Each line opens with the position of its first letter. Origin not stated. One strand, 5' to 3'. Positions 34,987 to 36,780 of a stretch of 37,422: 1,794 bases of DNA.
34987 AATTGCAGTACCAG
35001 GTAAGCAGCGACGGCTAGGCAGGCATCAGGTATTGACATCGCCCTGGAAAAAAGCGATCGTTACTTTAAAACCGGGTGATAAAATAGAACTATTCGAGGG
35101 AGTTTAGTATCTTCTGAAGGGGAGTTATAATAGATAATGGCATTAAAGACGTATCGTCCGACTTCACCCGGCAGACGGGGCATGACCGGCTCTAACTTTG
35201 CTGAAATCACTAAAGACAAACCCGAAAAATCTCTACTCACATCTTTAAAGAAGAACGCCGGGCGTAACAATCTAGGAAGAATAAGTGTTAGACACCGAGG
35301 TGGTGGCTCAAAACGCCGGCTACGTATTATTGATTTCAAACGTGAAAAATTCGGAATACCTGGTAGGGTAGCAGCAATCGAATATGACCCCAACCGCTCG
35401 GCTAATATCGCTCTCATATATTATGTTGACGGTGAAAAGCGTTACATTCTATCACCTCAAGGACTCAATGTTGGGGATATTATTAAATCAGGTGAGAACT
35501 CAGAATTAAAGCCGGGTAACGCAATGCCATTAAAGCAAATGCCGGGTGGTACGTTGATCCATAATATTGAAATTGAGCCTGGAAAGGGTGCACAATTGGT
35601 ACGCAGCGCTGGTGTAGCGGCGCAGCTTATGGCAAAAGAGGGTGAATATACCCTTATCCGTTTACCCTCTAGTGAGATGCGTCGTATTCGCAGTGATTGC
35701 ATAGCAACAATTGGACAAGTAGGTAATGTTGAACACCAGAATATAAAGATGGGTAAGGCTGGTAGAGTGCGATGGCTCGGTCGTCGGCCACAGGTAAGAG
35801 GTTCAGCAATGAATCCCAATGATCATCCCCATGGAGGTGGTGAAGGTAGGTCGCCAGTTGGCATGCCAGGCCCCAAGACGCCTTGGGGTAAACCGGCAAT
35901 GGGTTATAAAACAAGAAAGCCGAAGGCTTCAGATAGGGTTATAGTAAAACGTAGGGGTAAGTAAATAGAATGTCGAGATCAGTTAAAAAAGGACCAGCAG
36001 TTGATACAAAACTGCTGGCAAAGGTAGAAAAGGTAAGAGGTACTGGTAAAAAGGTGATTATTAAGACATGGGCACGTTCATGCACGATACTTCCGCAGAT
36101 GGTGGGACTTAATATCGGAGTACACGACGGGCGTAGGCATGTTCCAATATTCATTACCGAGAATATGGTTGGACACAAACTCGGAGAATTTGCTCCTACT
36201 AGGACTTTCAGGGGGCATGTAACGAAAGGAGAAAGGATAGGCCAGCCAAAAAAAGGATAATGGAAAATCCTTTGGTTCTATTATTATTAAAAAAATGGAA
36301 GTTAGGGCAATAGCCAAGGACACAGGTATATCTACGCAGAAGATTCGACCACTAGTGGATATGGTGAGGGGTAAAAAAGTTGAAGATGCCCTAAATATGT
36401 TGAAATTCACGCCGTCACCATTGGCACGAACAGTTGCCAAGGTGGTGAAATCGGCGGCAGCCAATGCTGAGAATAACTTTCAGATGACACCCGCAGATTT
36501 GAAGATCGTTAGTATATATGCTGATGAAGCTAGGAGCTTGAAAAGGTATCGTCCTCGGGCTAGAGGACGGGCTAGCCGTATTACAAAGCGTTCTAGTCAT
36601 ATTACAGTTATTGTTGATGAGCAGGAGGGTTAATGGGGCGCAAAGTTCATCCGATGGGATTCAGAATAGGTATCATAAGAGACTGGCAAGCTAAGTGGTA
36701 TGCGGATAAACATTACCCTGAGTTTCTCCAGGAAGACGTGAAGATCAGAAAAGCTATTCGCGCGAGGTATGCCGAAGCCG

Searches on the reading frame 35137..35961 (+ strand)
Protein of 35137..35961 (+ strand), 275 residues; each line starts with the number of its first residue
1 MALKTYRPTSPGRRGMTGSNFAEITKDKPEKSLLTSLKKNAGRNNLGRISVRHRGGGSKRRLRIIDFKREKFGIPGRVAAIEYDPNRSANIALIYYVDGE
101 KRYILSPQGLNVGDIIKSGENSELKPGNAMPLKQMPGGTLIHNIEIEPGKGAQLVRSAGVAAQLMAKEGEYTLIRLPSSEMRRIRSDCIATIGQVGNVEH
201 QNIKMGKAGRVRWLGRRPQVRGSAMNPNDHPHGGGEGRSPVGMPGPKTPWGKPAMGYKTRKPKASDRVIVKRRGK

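Call 18: search_protein_families(library=pfam, proteins=[window:35137-35961:+], max_evalue=0.00001)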
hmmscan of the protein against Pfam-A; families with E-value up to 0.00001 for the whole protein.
window:35137-35961:+ (275 aa): 2 families
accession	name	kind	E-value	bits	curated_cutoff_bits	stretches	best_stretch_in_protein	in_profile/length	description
PF03947.24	Ribosomal_L2_C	-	5.9e-55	185.1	33.7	1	125-251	1-126/126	Ribosomal Proteins L2, C-terminal domain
PF00181.30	Ribosomal_L2_N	-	4.9e-34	116.6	23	1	42-117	1-76/77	Ribosomal Proteins L2, RNA binding N-terminal domain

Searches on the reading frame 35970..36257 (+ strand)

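Call 18: search_protein_families(library=pfam, proteins=[window:35970-36257:+], max_evalue=0.00001)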
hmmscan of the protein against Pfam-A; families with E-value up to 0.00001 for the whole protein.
window:35970-36257:+ (96 aa): 1 family
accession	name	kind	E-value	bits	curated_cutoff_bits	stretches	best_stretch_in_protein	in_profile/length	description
PF00203.26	Ribosomal_S19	-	5.9e-36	122.6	27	1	3-83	1-81/81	Ribosomal protein S19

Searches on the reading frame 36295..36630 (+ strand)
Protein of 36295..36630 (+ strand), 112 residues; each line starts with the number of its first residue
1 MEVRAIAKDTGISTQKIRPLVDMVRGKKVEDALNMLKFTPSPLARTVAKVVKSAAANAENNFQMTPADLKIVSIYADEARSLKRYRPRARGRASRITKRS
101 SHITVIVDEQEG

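Call 18: search_protein_families(library=pfam, proteins=[window:36295-36630:+], max_evalue=0.00001)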
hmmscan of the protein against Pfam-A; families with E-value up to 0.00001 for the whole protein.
window:36295-36630:+ (112 aa): 1 family
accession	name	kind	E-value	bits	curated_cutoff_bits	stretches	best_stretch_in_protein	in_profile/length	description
PF00237.24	Ribosomal_L22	-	7.8e-35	119.6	28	1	5-107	1-103/104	Ribosomal protein L22p/L17e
